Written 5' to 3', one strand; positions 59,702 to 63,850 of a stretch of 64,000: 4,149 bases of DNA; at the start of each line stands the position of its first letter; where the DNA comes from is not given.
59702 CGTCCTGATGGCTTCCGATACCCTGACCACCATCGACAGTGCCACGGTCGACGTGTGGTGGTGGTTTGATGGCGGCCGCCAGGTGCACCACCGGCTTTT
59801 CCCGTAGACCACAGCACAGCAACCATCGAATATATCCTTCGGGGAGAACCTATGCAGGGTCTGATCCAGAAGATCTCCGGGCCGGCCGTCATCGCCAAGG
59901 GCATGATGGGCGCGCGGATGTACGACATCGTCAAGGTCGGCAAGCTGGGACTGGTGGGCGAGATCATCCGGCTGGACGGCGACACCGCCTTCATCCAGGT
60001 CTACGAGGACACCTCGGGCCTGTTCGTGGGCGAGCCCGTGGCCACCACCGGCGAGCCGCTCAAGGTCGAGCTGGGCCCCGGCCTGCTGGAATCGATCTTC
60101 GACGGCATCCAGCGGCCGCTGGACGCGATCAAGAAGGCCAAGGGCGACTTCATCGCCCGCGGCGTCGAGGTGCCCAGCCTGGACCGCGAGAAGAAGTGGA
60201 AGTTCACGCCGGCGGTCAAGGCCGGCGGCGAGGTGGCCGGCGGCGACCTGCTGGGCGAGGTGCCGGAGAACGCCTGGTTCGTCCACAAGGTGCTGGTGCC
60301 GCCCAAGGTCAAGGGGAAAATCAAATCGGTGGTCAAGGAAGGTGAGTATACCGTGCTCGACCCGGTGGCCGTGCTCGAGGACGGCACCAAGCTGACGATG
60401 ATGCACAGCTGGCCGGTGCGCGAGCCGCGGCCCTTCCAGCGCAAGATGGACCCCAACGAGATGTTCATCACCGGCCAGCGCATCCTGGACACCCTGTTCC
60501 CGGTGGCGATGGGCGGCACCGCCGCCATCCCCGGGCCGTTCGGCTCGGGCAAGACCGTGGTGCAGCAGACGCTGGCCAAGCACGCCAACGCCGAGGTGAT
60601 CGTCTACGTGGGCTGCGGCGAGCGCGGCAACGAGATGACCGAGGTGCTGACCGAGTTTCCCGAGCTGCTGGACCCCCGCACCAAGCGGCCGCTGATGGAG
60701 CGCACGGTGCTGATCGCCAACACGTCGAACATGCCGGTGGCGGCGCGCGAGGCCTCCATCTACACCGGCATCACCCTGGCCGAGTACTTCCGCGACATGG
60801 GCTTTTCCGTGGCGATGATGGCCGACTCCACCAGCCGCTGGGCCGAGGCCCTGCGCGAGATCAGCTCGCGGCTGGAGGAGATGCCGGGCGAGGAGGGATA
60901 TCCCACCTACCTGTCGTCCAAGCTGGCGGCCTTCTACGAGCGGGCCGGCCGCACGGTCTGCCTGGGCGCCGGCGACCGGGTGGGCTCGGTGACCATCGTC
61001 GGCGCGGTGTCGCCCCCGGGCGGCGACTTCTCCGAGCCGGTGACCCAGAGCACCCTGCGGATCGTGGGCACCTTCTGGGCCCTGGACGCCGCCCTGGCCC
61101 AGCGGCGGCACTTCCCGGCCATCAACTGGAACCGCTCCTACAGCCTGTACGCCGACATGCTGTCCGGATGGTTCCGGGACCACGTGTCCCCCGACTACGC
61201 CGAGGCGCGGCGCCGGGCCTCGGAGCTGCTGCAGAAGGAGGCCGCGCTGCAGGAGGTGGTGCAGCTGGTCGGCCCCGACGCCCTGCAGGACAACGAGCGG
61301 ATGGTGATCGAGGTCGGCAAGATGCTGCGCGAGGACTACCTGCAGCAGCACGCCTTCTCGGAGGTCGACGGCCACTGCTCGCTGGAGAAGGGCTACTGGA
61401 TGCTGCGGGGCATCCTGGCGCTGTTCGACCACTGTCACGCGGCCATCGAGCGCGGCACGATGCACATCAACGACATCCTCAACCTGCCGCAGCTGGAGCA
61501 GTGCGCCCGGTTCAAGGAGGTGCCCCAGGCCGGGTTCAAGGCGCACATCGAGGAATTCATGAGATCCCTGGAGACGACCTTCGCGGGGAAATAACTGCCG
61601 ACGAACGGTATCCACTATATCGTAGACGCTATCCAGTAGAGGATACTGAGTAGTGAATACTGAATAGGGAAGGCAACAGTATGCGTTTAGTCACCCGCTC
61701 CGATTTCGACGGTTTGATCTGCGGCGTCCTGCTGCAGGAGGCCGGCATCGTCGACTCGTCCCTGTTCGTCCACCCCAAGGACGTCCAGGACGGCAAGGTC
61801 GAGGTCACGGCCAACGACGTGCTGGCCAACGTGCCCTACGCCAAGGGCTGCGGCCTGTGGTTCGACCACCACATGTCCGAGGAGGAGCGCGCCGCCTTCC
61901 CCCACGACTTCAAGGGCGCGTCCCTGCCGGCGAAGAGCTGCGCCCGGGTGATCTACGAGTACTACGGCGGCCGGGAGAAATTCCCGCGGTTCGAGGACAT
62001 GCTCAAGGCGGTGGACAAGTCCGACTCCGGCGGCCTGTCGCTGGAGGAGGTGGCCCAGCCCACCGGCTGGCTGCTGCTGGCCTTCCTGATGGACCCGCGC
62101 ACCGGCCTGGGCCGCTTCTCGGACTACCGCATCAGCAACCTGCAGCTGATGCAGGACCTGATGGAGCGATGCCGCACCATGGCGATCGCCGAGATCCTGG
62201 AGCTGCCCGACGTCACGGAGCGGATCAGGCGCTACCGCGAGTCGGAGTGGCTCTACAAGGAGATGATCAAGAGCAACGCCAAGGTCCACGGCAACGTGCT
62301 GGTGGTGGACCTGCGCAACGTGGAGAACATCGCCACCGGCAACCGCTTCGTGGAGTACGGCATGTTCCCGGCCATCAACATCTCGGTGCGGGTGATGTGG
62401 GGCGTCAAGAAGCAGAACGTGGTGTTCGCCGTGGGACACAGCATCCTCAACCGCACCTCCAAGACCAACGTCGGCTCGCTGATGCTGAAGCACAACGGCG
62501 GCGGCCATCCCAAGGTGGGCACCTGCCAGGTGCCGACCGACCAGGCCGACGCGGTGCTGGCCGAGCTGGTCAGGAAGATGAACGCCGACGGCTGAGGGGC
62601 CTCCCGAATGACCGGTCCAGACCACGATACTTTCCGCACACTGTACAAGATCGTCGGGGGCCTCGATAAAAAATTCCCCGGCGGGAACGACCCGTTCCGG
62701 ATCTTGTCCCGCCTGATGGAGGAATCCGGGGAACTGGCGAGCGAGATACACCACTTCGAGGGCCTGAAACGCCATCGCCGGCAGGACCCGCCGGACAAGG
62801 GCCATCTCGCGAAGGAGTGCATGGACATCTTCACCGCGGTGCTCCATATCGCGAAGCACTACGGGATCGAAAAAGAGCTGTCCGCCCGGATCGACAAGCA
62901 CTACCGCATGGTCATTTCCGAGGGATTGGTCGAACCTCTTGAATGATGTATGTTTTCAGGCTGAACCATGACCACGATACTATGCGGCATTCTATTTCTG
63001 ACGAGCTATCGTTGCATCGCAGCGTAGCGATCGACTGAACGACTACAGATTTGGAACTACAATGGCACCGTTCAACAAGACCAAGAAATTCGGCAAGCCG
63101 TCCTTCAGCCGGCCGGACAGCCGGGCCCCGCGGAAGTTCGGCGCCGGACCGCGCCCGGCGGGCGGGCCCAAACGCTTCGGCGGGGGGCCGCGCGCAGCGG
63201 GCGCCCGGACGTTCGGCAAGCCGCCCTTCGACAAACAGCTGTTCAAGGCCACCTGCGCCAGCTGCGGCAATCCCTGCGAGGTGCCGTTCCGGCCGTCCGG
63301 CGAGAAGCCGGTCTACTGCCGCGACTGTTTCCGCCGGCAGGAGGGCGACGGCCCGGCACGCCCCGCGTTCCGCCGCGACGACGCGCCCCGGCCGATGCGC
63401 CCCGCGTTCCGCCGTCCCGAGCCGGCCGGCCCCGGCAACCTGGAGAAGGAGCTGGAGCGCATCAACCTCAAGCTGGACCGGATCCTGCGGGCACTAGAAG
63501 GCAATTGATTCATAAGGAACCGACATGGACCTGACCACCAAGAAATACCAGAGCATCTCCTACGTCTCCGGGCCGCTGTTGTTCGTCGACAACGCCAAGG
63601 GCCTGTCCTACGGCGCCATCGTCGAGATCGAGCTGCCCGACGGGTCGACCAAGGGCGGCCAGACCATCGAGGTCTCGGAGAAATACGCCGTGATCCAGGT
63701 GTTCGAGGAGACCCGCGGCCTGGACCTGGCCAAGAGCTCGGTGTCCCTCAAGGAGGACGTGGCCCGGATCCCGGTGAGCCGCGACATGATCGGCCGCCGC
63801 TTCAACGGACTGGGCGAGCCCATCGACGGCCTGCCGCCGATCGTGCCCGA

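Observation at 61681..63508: DHH phosphoesterase, MazG-like NTP pyrophosphohydrolase and RGG/zinc-ribbon protein wedged between atpA and atpB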

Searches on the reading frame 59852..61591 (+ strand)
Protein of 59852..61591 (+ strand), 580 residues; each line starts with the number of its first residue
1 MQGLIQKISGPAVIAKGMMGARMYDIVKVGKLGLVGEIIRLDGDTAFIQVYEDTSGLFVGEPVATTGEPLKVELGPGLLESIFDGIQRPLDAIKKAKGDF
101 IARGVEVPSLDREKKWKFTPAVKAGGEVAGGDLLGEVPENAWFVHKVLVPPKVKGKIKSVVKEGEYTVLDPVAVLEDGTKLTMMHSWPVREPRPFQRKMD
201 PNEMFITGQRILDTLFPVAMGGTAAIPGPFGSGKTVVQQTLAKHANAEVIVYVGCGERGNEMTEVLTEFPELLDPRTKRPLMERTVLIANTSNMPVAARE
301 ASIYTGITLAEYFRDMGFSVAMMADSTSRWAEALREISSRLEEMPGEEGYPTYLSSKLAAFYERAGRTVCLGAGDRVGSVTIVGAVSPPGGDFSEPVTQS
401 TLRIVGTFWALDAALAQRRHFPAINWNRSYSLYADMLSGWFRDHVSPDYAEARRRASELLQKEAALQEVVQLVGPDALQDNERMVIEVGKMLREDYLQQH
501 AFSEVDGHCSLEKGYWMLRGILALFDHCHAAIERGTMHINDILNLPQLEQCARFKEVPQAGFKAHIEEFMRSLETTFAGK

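Call 7: search_protein_families(library=pfam, proteins=[window:59852-61591:+], max_evalue=0.01)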
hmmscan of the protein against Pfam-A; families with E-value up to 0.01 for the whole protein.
window:59852-61591:+ (580 aa): 4 families
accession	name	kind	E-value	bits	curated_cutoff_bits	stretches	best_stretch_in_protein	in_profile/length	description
PF00006.31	ATP-synt_ab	-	5.5e-74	248.8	29.5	1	208-431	1-213/213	ATP synthase alpha/beta family, nucleotide-binding domain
PF16886.11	ATP-synt_ab_Xtn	-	2.6e-31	107.7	25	1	107-190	1-88/88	ATPsynthase alpha/beta subunit barrel-sandwich domain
PF22919.1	ATP-synt_VA_C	-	7.8e-24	84.1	24.7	1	439-535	2-95/101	C-terminal domain of V and A type ATP synthase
PF02874.29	ATP-synt_ab_N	-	5.6e-13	49.6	20.9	1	5-67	1-69/69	ATP synthase alpha/beta family, beta-barrel domain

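Call 8: search_protein_families(library=ncbifam, proteins=[window:59852-61591:+], max_evalue=0.01)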
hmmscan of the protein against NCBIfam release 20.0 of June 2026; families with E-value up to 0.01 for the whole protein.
window:59852-61591:+ (580 aa): 35 families (the best 25 are shown)
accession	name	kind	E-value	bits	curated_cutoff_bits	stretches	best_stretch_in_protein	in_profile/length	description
TIGR01043.1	ATP_syn_A_arch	equivalog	1.3e-274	912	972.15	1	2-577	2-579/580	ATP synthase subunit A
NF003220.0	PRK04192.1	subfamily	5.2e-265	880.3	470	1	2-577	4-580/588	V-type ATP synthase subunit A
NF011287.0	PRK14698.1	equivalog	8.5e-238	792.1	1238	2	235-564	670-999/1017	V-type ATP synthase subunit A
TIGR01042.1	V-ATPase_V1_A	equivalog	8e-230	764.4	779.9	1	2-542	2-548/591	V-type ATPase subunit A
TIGR02546.1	III_secr_ATP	equivalog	4e-49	167.4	604.75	2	186-472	110-376/423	type III secretion system ATPase SctN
TIGR01026.1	fliI_yscN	subfamily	3.4e-47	161.2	379.5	2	191-437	134-365/440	FliI/YscN family ATPase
NF005295.0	PRK06820.1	equivalog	8.4e-45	153.5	690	2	177-432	118-360/440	EscN/YscN/HrcN family type III secretion system ATPase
TIGR03496.1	FliI_clade1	equivalog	2e-44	152.1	619.1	2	174-437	89-341/414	flagellar protein export ATPase FliI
TIGR03498.1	FliI_clade3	equivalog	1.7e-43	148.8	587.45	2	190-435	110-342/418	flagellar protein export ATPase FliI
TIGR03497.1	FliI_clade2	equivalog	1.3e-42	146.2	629.8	2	186-431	101-333/413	flagellar protein export ATPase FliI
NF003235.0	PRK04196.1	subfamily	3.9e-41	141.2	349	2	235-518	165-435/462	V-type ATP synthase subunit B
NF005391.0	PRK06936.1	equivalog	6.6e-37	127.4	657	2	169-434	108-361/439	type III secretion system ATPase SctN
NF006012.0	PRK08149.1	equivalog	1.7e-35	122.8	594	1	190-472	123-384/431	type III secretion system ATPase SctN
TIGR01039.1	atpD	equivalog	4.2e-34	118.1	462.85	1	180-500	102-406/462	F0F1 ATP synthase subunit beta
NF005765.0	PRK07594.1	equivalog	3.4e-32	111.7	715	2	203-428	137-348/433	EscN/YscN/HrcN family type III secretion system ATPase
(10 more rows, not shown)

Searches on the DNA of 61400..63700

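Call 41: search_rna_families(source=window, start=61400, end=63700, threshold=evalue, max_evalue=1)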
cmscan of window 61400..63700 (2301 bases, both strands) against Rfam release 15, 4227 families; matches with E-value up to 1: 0.
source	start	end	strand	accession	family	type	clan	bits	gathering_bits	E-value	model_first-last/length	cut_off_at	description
